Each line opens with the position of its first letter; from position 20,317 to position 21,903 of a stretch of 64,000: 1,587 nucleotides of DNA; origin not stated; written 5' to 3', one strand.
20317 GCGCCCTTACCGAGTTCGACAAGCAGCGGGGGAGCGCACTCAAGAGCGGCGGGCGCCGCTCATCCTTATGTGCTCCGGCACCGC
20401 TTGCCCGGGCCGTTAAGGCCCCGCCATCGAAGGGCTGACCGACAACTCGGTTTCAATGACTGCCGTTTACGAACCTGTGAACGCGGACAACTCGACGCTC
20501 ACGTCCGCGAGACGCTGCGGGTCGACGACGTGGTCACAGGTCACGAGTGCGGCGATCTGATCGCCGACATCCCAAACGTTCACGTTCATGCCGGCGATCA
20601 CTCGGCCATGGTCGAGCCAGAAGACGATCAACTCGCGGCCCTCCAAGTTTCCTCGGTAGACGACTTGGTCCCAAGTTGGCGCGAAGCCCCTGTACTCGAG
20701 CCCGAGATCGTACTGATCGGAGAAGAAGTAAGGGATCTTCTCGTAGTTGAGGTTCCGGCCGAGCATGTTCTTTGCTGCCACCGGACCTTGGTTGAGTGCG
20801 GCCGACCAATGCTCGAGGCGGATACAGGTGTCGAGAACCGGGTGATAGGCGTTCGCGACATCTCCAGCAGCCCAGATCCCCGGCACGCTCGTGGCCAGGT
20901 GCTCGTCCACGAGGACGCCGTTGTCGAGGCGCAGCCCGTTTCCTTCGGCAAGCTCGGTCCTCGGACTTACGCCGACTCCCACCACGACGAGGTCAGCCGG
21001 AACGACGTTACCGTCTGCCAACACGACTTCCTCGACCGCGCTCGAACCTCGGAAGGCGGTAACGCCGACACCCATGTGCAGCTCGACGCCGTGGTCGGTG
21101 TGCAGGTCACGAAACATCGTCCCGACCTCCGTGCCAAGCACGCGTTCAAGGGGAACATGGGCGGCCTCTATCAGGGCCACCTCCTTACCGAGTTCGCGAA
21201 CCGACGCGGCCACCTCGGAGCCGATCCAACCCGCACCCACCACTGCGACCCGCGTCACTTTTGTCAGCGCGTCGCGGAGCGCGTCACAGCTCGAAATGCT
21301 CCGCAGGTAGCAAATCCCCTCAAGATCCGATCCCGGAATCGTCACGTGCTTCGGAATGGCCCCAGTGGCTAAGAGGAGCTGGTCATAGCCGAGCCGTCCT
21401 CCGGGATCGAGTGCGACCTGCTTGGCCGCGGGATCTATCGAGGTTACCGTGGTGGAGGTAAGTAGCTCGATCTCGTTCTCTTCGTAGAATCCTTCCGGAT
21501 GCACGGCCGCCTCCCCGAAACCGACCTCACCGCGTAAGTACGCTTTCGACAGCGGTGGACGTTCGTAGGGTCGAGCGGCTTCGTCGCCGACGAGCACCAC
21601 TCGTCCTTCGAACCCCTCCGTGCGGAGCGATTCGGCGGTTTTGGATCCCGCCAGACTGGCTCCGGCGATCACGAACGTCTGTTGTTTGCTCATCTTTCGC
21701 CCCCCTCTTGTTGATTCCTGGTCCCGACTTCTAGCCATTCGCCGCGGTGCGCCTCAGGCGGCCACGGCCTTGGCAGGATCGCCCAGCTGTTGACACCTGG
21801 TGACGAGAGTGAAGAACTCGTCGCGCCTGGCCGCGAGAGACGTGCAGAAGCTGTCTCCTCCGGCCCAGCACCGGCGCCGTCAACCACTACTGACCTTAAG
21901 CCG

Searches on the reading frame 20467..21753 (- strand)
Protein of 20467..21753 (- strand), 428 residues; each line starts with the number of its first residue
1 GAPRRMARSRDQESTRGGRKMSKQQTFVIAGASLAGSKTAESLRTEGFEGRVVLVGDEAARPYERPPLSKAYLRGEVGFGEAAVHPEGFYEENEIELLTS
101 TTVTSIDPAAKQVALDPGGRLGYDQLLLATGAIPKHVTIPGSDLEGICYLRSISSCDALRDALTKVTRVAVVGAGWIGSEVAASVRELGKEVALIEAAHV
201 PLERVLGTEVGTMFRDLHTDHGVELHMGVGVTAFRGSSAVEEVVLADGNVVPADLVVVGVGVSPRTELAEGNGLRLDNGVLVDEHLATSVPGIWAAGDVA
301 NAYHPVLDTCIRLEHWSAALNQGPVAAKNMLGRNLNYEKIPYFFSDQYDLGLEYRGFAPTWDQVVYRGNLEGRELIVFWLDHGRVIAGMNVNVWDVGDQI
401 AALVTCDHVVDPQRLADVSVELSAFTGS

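Call 13: search_protein_families(library=pfam, proteins=[window:20467-21753:-], max_evalue=0.001)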
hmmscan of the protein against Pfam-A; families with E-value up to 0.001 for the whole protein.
window:20467-21753:- (428 aa): 5 families
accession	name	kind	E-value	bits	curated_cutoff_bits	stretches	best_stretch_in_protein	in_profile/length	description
PF07992.20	Pyr_redox_2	-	2e-67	228.1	26.1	1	27-323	3-291/291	Pyridine nucleotide-disulphide oxidoreductase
PF00070.33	Pyr_redox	-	1.9e-17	63.9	22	1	168-247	1-81/82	Pyridine nucleotide-disulphide oxidoreductase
PF14759.12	Reductase_C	-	2.2e-13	50.9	25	1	342-424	1-83/85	Reductase C-terminal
PF13738.12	Pyr_redox_3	-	2.1e-05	24.4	30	1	81-297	82-305/305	Pyridine nucleotide-disulphide oxidoreductase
PF01266.30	DAO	-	0.001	19.1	27.9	0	168-199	1-32/353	FAD dependent oxidoreductase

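Call 40: search_protein_families(library=ncbifam, proteins=[window:20467-21753:-], max_evalue=0.00001)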
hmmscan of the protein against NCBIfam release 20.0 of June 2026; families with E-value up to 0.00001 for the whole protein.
window:20467-21753:- (428 aa): 45 families (the best 25 are shown)
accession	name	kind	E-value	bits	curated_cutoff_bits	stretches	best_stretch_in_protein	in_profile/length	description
NF041682.1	ant_diox_AndAa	equivalog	1.8e-94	316.7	650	1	24-425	3-405/406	anthranilate 1,2-dioxygenase system ferredoxin--NAD(+) reductase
NF042949.2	3PPDioc_HcaD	equivalog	4.1e-84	282.6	450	1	24-392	1-366/386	3-phenylpropionate/cinnamic acid dioxygenase ferredoxin--NAD(+) reductase subunit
NF007286.0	PRK09754.1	equivalog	1.4e-66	224.9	447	1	23-423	2-398/400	phenylpropionate dioxygenase ferredoxin reductase subunit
TIGR02374.1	nitri_red_nirB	equivalog_domain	8.9e-51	173.2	578.35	1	28-337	2-309/794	nitrite reductase large subunit NirB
NF045765.1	PhenlGlyoxDHPadH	equivalog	5.5e-48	163.9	475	1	24-332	2-309/416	NADH-dependent phenylglyoxylate dehydrogenase subunit epsilon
NF003437.0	PRK04965.1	equivalog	4.2e-41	141.2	392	1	25-302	3-277/378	NADH:flavorubredoxin reductase NorW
NF046103.1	NOXase_Strep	equivalog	2.8e-39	135.3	600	1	90-336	65-317/442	H2O-forming NADH oxidase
TIGR03385.1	CoA_CoA_reduc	equivalog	3.2e-39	134.9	578.8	1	85-338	61-321/439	CoA-disulfide reductase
NF007123.0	PRK09564.1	equivalog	2e-35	122.4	458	1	91-337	67-321/444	CoA-disulfide reductase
NF011565.0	PRK14989.1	subfamily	3.4e-29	101.5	883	1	26-301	5-284/847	nitrite reductase large subunit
TIGR02053.1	MerA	equivalog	7.1e-24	84.6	454.45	1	110-342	116-343/465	mercury(II) reductase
TIGR01350.1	lipoamide_DH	equivalog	7.1e-21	74.4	408.8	1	120-342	129-344/461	dihydrolipoyl dehydrogenase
NF004943.0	PRK06292.2-1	equivalog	8.3e-19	67.7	432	1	85-340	93-338/456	dihydrolipoyl dehydrogenase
NF004991.0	PRK06370.1-3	subfamily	2.1e-18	66.2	620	1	118-304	160-346/509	FAD-containing oxidoreductase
TIGR01424.1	gluta_reduc_2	equivalog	1.3e-17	63.5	606.05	1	101-301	110-304/446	glutathione-disulfide reductase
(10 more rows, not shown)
